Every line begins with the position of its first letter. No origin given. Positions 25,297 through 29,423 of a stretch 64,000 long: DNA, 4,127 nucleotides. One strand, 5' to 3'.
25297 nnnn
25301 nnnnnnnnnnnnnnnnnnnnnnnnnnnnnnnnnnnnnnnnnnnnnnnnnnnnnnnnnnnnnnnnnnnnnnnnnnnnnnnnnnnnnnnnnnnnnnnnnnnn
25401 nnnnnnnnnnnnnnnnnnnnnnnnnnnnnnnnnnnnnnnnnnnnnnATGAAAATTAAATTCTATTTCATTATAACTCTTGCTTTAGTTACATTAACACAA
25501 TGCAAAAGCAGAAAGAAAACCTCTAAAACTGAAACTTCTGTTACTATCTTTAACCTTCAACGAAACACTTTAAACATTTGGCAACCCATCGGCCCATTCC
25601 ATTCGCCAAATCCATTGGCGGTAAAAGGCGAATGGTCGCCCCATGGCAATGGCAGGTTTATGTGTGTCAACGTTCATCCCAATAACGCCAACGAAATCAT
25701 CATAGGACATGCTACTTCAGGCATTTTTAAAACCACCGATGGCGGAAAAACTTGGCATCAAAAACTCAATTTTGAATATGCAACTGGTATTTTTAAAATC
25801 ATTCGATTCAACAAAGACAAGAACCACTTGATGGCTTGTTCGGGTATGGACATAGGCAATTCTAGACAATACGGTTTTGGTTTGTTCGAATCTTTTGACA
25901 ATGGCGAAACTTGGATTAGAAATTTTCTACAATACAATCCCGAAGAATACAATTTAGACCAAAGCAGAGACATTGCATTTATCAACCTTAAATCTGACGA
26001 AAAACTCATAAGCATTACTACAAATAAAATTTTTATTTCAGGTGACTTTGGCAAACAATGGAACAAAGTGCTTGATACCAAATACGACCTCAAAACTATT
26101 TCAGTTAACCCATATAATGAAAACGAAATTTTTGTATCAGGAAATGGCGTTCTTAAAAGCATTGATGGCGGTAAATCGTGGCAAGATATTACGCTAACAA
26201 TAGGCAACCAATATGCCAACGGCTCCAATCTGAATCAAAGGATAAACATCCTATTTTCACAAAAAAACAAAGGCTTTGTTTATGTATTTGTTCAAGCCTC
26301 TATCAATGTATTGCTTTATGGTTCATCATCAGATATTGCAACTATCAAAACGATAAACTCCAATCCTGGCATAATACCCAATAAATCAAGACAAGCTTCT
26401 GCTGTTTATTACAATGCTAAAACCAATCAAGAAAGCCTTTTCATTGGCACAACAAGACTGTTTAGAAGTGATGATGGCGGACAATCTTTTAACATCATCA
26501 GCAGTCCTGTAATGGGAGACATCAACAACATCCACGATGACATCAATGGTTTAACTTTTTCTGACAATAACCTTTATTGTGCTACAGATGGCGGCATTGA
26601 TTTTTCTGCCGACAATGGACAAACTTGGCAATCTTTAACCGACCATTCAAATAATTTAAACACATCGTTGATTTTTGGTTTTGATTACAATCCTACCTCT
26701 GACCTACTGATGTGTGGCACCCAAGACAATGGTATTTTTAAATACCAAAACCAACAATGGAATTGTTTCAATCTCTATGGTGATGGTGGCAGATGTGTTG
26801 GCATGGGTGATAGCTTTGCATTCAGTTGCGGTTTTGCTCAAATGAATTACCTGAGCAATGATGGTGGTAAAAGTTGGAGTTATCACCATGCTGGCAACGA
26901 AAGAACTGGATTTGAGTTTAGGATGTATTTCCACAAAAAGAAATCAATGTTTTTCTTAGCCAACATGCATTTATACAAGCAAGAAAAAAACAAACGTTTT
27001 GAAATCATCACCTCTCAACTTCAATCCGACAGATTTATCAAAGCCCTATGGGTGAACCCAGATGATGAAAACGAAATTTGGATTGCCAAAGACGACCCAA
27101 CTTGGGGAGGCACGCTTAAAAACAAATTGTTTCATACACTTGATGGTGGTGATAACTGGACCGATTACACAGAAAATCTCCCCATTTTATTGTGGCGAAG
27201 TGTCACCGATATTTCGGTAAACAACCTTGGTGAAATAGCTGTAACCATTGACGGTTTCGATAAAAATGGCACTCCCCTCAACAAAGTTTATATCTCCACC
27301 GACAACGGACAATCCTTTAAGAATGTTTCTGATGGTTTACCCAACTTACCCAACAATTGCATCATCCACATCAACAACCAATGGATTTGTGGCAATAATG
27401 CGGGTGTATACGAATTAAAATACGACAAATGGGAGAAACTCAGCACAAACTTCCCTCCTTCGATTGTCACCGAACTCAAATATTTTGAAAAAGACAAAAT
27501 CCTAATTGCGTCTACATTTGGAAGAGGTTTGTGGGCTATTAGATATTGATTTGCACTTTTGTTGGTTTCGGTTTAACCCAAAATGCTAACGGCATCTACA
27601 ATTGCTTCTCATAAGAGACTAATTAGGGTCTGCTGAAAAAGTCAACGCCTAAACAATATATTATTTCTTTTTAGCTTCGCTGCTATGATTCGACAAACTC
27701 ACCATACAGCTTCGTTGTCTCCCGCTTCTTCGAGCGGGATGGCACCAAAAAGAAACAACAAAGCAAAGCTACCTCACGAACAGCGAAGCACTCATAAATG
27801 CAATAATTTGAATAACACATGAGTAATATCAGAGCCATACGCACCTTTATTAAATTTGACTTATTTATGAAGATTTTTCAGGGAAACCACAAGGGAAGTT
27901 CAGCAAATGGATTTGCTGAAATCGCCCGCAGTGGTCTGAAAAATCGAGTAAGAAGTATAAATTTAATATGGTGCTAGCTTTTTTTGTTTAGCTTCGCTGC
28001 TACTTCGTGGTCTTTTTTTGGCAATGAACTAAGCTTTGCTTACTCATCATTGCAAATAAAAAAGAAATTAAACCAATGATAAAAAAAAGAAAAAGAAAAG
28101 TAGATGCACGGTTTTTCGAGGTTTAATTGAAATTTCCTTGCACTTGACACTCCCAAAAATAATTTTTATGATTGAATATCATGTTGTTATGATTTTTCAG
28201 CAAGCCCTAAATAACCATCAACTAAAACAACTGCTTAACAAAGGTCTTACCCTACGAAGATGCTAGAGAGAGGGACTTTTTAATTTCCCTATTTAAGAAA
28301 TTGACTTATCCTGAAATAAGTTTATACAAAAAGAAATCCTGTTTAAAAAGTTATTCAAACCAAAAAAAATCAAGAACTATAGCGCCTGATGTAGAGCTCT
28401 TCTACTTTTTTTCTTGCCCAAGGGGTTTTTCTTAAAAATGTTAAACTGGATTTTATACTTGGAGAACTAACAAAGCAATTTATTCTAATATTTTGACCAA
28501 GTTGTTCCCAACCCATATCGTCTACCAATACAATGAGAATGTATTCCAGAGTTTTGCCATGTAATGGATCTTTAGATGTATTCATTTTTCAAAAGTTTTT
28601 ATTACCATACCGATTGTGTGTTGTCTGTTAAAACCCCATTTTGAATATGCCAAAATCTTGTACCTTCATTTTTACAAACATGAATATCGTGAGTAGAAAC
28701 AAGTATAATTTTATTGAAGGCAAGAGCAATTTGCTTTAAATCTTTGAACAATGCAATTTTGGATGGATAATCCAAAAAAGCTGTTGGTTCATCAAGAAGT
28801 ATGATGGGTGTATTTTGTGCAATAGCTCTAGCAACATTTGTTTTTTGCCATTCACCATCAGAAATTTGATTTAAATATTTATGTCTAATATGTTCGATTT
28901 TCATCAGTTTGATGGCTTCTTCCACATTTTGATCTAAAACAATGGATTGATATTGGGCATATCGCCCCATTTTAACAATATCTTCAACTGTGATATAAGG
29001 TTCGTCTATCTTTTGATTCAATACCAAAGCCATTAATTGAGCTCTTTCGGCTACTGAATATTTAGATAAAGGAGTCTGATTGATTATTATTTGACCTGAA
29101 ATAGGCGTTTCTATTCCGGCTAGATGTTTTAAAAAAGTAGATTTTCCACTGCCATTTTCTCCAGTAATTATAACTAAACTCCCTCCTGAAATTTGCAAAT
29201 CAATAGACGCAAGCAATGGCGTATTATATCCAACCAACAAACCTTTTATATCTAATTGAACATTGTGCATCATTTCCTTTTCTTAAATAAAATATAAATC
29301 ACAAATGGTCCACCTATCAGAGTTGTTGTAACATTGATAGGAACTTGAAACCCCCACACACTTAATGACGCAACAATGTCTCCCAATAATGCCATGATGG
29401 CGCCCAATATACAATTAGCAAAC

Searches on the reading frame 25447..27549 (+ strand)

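Call 9: search_protein_families(library=pfam, proteins=[window:25447-27549:+], max_evalue=0.01)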
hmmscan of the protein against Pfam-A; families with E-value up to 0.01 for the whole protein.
window:25447-27549:+ (700 aa): 4 families
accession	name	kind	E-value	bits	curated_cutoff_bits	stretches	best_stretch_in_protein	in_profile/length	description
PF15902.12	Sortilin-Vps10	-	4.7e-25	88.7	33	3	468-585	4-123/446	Sortilin, neurotensin receptor 3,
PF02012.26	BNR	-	3.5e-10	38.7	27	0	95-104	2-11/12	BNR/Asp-box repeat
PF14870.12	PSII_BNR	-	2.1e-08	34.2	27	1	174-251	21-100/303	Photosynthesis system II assembly factor YCF48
PF03174.19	CHB_HEX_C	-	0.0012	19.2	23.6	0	384-403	37-56/76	Chitobiase/beta-hexosaminidase C-terminal domain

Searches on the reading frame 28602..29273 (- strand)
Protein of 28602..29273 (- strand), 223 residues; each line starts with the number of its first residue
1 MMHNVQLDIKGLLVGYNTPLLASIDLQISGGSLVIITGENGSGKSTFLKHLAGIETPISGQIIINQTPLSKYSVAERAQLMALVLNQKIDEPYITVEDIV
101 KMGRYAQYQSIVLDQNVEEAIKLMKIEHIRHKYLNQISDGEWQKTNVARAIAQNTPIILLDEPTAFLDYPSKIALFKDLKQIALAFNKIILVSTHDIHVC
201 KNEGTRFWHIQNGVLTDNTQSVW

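Call 9: search_protein_families(library=pfam, proteins=[window:28602-29273:-], max_evalue=0.01)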
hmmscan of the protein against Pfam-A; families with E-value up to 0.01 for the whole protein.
window:28602-29273:- (223 aa): 10 families
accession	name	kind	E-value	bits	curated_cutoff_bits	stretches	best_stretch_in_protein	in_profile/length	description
PF00005.33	ABC_tran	-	6e-28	98.6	25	1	22-165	2-137/137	ABC transporter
PF13304.12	AAA_21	-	4.8e-05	24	27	0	34-53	2-21/304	AAA domain, putative AbiEii toxin, Type IV TA system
PF13555.12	AAA_29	-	0.00025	21.2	27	1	27-48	20-39/61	P-loop containing region of AAA domain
PF00350.29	Dynamin_N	-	0.00057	20.4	27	1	34-70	1-37/168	Dynamin family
PF13191.12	AAA_16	-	0.00075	20.5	32.6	1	30-87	23-85/167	AAA ATPase domain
PF13476.12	AAA_23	-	0.00078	20.6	27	1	24-51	15-39/201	AAA domain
PF02463.25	SMC_N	-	0.0015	18.4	40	0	32-185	25-189/220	RecF/RecN/SMC N terminal domain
PF05729.18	NACHT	-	0.0021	18.3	26.7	1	33-52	2-21/167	NACHT domain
PF13401.12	AAA_22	-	0.0042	17.8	27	1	30-53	4-27/130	AAA domain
PF20720.3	nSTAND3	-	0.0089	16.2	27.2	0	33-52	19-38/155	Novel STAND NTPase 3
